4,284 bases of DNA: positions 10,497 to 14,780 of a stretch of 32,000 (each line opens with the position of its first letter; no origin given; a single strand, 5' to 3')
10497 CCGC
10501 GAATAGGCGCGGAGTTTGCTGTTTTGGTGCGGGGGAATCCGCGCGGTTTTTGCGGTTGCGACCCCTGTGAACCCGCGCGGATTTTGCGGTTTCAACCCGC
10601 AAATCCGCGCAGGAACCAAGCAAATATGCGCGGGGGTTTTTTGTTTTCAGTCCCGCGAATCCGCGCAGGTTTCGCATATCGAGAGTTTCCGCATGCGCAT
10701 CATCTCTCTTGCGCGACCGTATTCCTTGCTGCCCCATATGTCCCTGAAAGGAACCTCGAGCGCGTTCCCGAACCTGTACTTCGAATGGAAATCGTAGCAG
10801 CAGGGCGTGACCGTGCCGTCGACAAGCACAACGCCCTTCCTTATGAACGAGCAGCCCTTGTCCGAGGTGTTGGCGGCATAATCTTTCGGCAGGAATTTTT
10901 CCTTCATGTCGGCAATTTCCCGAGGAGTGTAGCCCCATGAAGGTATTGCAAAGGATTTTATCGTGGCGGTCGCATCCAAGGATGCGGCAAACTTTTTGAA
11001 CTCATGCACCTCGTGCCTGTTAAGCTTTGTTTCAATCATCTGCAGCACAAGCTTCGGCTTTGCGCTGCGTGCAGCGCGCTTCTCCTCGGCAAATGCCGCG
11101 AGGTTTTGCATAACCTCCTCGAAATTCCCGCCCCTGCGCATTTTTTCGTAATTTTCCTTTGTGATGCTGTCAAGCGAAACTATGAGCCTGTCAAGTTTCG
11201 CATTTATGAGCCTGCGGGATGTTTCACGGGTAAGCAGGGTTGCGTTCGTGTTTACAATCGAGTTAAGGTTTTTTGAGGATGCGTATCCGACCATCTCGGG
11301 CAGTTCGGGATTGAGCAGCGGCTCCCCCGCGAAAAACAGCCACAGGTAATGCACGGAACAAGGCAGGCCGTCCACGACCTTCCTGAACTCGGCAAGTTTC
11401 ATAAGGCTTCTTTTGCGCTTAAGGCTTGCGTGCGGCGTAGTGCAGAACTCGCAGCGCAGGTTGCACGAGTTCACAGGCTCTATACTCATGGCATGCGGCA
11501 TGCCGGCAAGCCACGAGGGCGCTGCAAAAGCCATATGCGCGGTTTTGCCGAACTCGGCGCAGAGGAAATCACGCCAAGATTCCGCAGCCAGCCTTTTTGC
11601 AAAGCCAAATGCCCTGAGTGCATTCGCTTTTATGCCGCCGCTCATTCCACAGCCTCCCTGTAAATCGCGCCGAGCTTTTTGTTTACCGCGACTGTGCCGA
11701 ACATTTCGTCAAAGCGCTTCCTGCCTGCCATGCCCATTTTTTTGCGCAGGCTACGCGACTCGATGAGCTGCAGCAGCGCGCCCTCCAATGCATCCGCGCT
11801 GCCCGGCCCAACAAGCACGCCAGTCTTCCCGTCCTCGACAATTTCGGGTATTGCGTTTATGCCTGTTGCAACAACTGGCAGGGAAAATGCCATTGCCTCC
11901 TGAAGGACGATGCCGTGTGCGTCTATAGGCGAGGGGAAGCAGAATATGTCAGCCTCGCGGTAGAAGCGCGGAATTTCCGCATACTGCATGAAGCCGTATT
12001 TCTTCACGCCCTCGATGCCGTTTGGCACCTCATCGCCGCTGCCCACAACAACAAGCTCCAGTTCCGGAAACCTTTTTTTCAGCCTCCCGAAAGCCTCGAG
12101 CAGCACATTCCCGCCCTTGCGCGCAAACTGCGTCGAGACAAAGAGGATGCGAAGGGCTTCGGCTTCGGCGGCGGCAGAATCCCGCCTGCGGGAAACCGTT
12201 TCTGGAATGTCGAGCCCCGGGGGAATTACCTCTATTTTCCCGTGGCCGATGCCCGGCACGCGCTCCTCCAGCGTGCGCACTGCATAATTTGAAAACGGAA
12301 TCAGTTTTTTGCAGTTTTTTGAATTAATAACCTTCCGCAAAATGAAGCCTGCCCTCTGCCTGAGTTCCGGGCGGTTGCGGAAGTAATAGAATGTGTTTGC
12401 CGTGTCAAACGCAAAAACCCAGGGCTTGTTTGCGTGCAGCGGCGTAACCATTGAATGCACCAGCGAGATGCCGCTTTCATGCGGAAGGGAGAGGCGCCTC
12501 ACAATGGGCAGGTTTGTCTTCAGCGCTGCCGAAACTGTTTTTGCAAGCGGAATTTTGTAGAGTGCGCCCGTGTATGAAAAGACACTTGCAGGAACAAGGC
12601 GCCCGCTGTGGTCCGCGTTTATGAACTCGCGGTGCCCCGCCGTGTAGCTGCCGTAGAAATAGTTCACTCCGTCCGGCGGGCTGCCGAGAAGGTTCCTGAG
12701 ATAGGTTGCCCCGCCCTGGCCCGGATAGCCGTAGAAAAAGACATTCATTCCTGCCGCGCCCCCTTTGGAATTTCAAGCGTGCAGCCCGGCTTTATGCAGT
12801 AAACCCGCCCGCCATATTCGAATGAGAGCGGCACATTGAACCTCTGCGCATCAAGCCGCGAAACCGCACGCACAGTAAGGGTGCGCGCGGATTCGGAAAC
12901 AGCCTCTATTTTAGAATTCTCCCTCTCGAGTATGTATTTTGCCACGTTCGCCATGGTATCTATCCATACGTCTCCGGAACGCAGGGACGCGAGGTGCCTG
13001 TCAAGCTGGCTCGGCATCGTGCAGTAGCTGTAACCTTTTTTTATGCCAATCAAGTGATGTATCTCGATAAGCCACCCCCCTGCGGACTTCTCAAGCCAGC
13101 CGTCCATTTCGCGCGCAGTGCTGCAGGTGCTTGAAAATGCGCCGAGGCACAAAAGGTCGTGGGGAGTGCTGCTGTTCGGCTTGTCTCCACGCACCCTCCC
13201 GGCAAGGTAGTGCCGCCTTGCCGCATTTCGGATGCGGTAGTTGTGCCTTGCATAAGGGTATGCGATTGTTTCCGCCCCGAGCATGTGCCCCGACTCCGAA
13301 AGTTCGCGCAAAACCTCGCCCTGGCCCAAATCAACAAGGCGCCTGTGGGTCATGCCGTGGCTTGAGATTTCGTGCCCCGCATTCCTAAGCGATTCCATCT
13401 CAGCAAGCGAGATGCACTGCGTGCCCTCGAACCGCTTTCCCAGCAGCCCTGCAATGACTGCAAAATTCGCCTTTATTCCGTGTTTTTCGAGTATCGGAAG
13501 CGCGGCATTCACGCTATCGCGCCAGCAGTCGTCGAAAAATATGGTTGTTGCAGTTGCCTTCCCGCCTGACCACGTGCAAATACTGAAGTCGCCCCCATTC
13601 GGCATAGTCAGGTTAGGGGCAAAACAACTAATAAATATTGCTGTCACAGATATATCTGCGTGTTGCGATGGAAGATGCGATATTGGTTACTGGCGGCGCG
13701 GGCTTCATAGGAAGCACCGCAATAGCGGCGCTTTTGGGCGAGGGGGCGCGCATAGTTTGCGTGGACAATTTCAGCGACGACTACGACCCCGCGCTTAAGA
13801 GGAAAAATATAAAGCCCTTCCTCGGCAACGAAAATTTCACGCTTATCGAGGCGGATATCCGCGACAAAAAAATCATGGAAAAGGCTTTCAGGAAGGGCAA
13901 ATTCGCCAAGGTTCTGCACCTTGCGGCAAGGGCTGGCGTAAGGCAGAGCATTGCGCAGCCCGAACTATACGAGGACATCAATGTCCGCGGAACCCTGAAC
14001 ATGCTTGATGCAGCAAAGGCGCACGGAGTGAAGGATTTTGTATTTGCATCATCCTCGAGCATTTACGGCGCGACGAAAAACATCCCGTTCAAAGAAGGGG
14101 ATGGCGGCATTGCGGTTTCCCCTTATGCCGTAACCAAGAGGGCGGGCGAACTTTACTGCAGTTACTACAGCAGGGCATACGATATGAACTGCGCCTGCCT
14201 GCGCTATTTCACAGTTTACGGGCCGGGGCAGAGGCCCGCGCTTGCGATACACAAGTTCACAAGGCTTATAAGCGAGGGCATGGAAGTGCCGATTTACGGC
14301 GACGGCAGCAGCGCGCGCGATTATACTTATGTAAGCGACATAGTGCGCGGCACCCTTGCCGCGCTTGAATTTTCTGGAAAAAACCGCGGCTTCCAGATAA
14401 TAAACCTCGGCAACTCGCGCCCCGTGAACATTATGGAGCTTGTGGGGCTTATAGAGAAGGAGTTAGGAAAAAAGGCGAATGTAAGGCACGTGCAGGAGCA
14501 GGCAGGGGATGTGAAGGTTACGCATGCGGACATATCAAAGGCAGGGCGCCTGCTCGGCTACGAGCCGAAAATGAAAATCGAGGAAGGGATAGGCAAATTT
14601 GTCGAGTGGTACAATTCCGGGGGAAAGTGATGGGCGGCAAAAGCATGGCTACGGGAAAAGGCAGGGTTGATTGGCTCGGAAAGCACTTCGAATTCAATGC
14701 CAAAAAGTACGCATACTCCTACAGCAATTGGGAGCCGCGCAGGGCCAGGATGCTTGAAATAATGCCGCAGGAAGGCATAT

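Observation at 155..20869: Methylation-dominated glycan island lacking visible priming, flipping or transfer steps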

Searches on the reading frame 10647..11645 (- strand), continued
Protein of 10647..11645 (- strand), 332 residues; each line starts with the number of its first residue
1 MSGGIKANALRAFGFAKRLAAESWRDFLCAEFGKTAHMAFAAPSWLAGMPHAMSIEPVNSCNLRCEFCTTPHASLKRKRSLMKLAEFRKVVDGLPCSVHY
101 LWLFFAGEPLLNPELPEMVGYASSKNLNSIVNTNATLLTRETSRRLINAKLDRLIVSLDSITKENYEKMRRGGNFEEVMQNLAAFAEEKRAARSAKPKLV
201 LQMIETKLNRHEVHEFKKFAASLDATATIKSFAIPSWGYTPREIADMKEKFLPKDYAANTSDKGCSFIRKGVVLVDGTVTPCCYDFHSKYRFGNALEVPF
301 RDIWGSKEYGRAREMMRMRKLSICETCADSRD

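Call 46: search_solved_structures(query=window:10647-11645:-, max_evalue=0.001)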
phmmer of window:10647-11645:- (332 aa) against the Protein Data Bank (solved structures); distinct sequences matched with E-value up to 0.001: 9.
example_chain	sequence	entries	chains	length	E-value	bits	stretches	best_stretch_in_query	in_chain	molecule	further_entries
8hzv_A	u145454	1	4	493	2.6e-09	40.1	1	48-196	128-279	Radical S-Adenosyl-L-methionine Enzyme DesII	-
8hzy_A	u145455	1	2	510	2.8e-09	40.1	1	48-196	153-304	DesII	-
4m7t_A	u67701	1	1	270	8.6e-09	38.4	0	269-327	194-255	BtrN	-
4m7s_A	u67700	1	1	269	1e-08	38.2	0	269-327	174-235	BtrN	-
5wgg_A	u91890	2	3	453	5.2e-07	32.6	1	52-186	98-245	Radical SAM domain protein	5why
7vob_C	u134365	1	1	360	2.9e-06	30.1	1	55-186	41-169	Cytosylglucuronate decarboxylase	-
7voc_C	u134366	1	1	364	3e-06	30.1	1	55-186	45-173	Cytosylglucuronate decarboxylase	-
7wzv_A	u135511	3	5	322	2.7e-05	27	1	36-145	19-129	4Fe-4S cluster-binding domain-containing protein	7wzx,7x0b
6c8v_A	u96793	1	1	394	0.00055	22.6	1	50-243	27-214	Coenzyme PQQ synthesis protein E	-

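Call 74: search_protein_families(library=padloc, proteins=[window:10647-11645:-], max_evalue=0.00001)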
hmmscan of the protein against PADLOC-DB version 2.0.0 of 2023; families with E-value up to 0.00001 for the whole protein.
window:10647-11645:- (332 aa): 3 families
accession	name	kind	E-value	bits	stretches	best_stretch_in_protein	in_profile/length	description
PDLC02903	pVip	-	8.7e-18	62.7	1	59-212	8-152/257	Viperins not associated with kinases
PDLC02904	pVip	-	2.7e-14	51.4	1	59-210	11-154/262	Viperins associated with kinases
PDLC02905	pVip-kinase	-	9.5e-09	33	1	59-171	190-304/474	Viperin-kinase fusion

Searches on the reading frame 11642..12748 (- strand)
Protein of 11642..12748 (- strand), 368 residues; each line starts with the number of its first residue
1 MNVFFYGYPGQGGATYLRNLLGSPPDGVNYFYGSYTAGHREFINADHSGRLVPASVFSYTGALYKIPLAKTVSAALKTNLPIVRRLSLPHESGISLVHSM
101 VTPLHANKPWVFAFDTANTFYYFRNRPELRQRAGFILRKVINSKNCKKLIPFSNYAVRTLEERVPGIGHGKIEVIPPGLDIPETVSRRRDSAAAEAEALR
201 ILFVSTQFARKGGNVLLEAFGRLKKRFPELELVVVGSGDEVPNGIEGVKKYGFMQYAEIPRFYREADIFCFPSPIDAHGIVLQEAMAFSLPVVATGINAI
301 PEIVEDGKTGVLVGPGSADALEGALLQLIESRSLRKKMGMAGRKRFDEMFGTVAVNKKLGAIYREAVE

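Call 5: search_protein_families(library=pfam, proteins=[window:11642-12748:-], max_evalue=0.01)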
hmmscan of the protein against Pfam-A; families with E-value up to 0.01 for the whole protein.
window:11642-12748:- (368 aa): 5 families
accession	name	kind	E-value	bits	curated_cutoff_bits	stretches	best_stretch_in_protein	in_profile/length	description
PF00534.26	Glycos_transf_1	-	2.3e-32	112.3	26.4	1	195-345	12-172/172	Glycosyl transferases group 1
PF13692.12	Glyco_trans_1_4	-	1e-28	100.8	27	1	200-330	3-141/142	Glycosyl transferases group 1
PF13524.12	Glyco_trans_1_2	-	2e-05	25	25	1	222-347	8-130/144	Glycosyl transferase-like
PF13439.12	Glyco_transf_4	-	0.00056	20.4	28.5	1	94-181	73-168/170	Glycosyltransferase Family 4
PF20706.3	GT4-conflict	-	0.00065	19.2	26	0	168-295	170-311/385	Family 4 Glycosyltransferase in conflict systems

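Call 76: search_protein_families(library=ncbifam, proteins=[window:11642-12748:-], max_evalue=1e-8)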
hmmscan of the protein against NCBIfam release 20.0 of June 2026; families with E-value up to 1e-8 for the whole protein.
window:11642-12748:- (368 aa): 13 families
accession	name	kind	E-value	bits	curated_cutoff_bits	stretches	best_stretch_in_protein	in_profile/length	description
NF041876.1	EPS_EpsE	equivalog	4.7e-22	78.8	400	1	160-352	176-382/389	exopolysaccharide biosynthesis GT4 family glycosyltransferase EpsE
TIGR03088.1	stp2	hypoth_equivalog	5.2e-22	78.4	409.05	1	147-365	138-372/374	TIGR03088 family PEP-CTERM/XrtA system glycosyltransferase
TIGR02149.1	glgA_Coryne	subfamily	5.9e-20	71.7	302.4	1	254-366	272-390/391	glycogen synthase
TIGR03449.1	mycothiol_MshA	equivalog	1.3e-16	60.5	462.5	1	170-367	188-404/406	D-inositol-3-phosphate glycosyltransferase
TIGR03999.1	thiol_BshA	equivalog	2e-16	59.9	273.7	1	188-367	189-374/375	N-acetyl-alpha-D-glucosaminyl L-malate synthase BshA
TIGR04157.1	glyco_rSAM_CFB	subfamily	2.2e-15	56.6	400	1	144-363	168-406/406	TIGR04157 family glycosyltransferase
NF053787.1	GlcN_PG_synth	equivalog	6.3e-15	54.9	480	1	158-366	152-359/361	N-acetylglucosaminyl phosphatidylglycerol synthase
NF038229.1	Glyco4_Geo_Pelo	equivalog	6.3e-14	51.7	400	1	145-367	109-337/338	GPMC system family 4 glycosyltransferase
TIGR04047.1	MSMEG_0565_glyc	hypoth_equivalog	1.8e-13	50.3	259.85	1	248-344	259-353/373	MSMEG_0565 family glycosyltransferase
TIGR04063.1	stp3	hypoth_equivalog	9.1e-13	47.8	442.05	1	166-346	176-375/397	TIGR04063 family PEP-CTERM/XrtA system glycosyltransferase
TIGR04005.1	wcaL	equivalog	3e-12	46.1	537.6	1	165-362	192-402/406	colanic acid biosynthesis glycosyltransferase WcaL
NF038295.1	EPS_HpsP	equivalog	1.3e-11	44.2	550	1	174-365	180-386/388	hormogonium polysaccharide biosynthesis glycosyltransferase HpsP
NF049988.1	MGlcDAGSynMgs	equivalog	9.1e-09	35.1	400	0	187-338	202-360/398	alpha-monoglucosyldiacylglycerol synthase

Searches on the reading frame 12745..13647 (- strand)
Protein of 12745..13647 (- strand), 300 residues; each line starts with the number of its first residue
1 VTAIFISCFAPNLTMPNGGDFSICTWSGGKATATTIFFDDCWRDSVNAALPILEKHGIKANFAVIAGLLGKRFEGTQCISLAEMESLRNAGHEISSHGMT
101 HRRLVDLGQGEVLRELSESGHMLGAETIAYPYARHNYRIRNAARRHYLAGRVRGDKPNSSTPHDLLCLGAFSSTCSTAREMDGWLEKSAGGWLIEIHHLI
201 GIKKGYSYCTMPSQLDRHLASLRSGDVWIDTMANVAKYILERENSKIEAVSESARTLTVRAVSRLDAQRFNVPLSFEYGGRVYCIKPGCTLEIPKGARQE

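Call 5: search_protein_families(library=pfam, proteins=[window:12745-13647:-], max_evalue=0.01)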
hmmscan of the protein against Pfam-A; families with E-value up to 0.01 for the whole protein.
window:12745-13647:- (300 aa): 1 family
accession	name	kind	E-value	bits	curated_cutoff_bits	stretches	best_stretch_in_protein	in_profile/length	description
PF01522.26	Polysacc_deac_1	-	6.5e-16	58.9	23.1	1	35-146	10-119/124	Polysaccharide deacetylase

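Call 7: search_protein_families(library=ncbifam, proteins=[window:12745-13647:-], max_evalue=0.01)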
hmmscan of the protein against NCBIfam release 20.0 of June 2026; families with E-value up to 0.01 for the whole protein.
window:12745-13647:- (300 aa): 4 families
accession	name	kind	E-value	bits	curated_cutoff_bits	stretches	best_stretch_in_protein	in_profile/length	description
NF050820.1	PolSacchBiosHfsH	equivalog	3e-08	33.6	400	1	35-120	37-122/249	oligosaccharide deacetylase HfsH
TIGR02764.1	spore_ybaN_pdaB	equivalog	5.5e-06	26.3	237.4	1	35-124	9-91/191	polysaccharide deacetylase family sporulation protein PdaB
TIGR03006.1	pepcterm_polyde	equivalog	3.7e-05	23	276.2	1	46-123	36-105/272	XrtA system polysaccharide deacetylase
TIGR04243.1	nodulat_NodB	equivalog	0.00015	21.3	240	1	36-124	6-87/197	chitooligosaccharide deacetylase NodB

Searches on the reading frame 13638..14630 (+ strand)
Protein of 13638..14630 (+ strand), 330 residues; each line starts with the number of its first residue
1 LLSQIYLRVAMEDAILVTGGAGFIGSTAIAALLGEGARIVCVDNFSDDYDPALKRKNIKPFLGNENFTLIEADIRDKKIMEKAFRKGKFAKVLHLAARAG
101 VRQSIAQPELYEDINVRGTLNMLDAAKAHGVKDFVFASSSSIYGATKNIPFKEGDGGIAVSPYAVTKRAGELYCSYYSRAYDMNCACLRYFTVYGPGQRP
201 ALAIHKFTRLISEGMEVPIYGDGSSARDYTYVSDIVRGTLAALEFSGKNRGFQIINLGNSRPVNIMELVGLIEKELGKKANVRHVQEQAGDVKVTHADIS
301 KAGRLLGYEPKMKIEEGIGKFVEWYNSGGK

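Call 5: search_protein_families(library=pfam, proteins=[window:13638-14630:+], max_evalue=0.01)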
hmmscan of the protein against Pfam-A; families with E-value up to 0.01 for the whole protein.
window:13638-14630:+ (330 aa): 10 families
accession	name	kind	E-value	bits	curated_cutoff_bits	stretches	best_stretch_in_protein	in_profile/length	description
PF01370.27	Epimerase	-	5e-61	206.6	20.9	1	15-258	1-240/240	NAD dependent epimerase/dehydratase family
PF16363.11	GDP_Man_Dehyd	-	7.7e-60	203.5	27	1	16-319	1-330/332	GDP-mannose 4,6 dehydratase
PF01073.25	3Beta_HSD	-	2.2e-23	83.1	22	1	16-240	1-226/280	3-beta hydroxysteroid dehydrogenase/isomerase family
PF04321.23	RmlD_sub_bind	-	4.2e-16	59.3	27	1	15-288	3-244/287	RmlD substrate binding domain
PF02719.21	Polysacc_synt_2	-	1.6e-14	54.2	20.2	1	15-148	1-143/293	Polysaccharide biosynthesis protein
PF05368.20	NmrA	-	6.2e-09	36.3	27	1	12-141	2-109/298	NmrA-like family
PF07993.18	NAD_binding_4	-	8.3e-08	32.1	20.1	1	17-195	1-209/258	Male sterility protein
PF13460.12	NAD_binding_10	-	5.6e-06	26.8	27.2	1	19-148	1-107/184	NAD(P)H-binding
PF00106.31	adh_short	-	1e-05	25.6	26.6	1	14-125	2-118/195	short chain dehydrogenase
PF08659.16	KR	-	0.0001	22.7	22.6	1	15-145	3-143/180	KR domain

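Call 7: search_protein_families(library=ncbifam, proteins=[window:13638-14630:+], max_evalue=0.01)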
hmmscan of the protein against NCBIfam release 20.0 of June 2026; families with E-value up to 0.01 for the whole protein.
window:13638-14630:+ (330 aa): 58 families (the best 25 are shown)
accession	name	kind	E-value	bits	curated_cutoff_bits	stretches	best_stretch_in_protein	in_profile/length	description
TIGR01179.1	galE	equivalog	6.1e-58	196.2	262.3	1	14-325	1-325/332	UDP-glucose 4-epimerase GalE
TIGR01181.1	dTDP_gluc_dehyt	equivalog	2.2e-51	174.8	365.1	1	15-326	2-312/321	dTDP-glucose 4,6-dehydratase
NF011728.1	PRK15181.1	equivalog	6.5e-46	156.9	760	1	14-325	17-337/348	Vi polysaccharide biosynthesis UDP-N-acetylglucosaminuronic acid C-4 epimerase TviC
TIGR04180.1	EDH_00030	hypoth_equivalog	2.3e-43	148.4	475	1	15-312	1-296/297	NAD-dependent 4,6-dehydratase LegB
NF007956.0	PRK10675.1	subfamily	1.5e-40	139.4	394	2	15-195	3-182/338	UDP-glucose 4-epimerase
TIGR02197.1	heptose_epim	equivalog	1.6e-30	106.4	274.6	1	15-326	1-314/316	ADP-glyceromanno-heptose 6-epimerase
NF007490.0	PRK10084.1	subfamily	4.9e-27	94.9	649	2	15-128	3-113/361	dTDP-glucose 4,6-dehydratase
NF007582.0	PRK10217.1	equivalog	2.4e-26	92.7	698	1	14-326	3-332/355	dTDP-glucose 4,6-dehydratase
TIGR02622.1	CDP_4_6_dhtase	equivalog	4.3e-23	82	278.45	1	14-326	6-331/352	CDP-glucose 4,6-dehydratase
NF042422.1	oxyalk_red_OleD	equivalog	6.5e-20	71.8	580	1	15-268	3-242/329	2-alkyl-3-oxoalkanoate reductase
NF047922.1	GDPFucSynFcl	equivalog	7.3e-20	71.6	500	1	71-325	36-301/308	GDP-L-fucose synthase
NF043036.1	ErythonDh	equivalog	5.5e-17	61.9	325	1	15-208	3-194/321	D-erythronate dehydrogenase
TIGR01472.1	gmd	equivalog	6.7e-15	55.1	415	1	62-240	51-236/342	GDP-mannose 4,6-dehydratase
TIGR03466.1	HpnA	hypoth_equivalog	3.5e-14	52.4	367.65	1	15-148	3-122/327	hopanoid-associated sugar epimerase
NF042423.1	oxyalk_red_Shew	equivalog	4.8e-13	48.9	580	1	13-237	9-215/331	2-alkyl-3-oxoalkanoate reductase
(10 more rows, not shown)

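Call 49: search_solved_structures(query=window:13638-14630:+, max_evalue=1e-30)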
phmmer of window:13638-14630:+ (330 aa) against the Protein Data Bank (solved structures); distinct sequences matched with E-value up to 1e-30: 58.
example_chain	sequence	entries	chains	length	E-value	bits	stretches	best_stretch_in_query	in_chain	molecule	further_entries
5u4q_A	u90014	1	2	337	7.3e-66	225.9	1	15-326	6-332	dTDP-glucose 4,6-dehydratase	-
6zl6_A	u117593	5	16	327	1.9e-54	188.4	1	15-319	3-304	Epimerase domain-containing protein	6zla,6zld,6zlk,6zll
6zlj_A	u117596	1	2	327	6.8e-54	186.6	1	15-319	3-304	Epimerase domain-containing protein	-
10ke_A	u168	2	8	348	2.2e-50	175.1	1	13-326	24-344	Capsular polysaccharide biosynthesis protein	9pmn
4zrm_A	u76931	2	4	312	6.4e-50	173.5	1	15-326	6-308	UDP-glucose 4-epimerase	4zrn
6pmh_A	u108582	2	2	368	2.2e-48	168.5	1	14-327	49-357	UDP-glucose 4-epimerase related protein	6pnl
6kv9_A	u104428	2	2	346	7.5e-48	166.8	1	13-325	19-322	MoeE5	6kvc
6dnt_A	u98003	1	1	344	1.2e-47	166.1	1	13-327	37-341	NAD-dependent epimerase/dehydratase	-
3ruc_A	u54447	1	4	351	5.4e-47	163.9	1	15-325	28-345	WbgU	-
3ru7_A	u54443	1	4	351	1.4e-46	162.6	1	15-325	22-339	WbgU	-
3ru9_A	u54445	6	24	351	1.4e-46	162.6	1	15-325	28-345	WbgU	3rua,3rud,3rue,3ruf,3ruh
3lu1_A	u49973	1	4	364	1.6e-46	162.4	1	15-325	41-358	WbgU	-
1sb8_A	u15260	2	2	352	1.7e-44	155.7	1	14-325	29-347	wbpP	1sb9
7ys8_A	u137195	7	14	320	6.9e-42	147.2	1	16-326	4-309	UDP-glucose 4-epimerase | UDP-glucose 4-epimerase along with EC 5.1.3.2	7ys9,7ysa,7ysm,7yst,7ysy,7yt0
8rdg_A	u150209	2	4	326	1.9e-41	145.7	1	15-322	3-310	SDR family NAD(P)-dependent oxidoreductase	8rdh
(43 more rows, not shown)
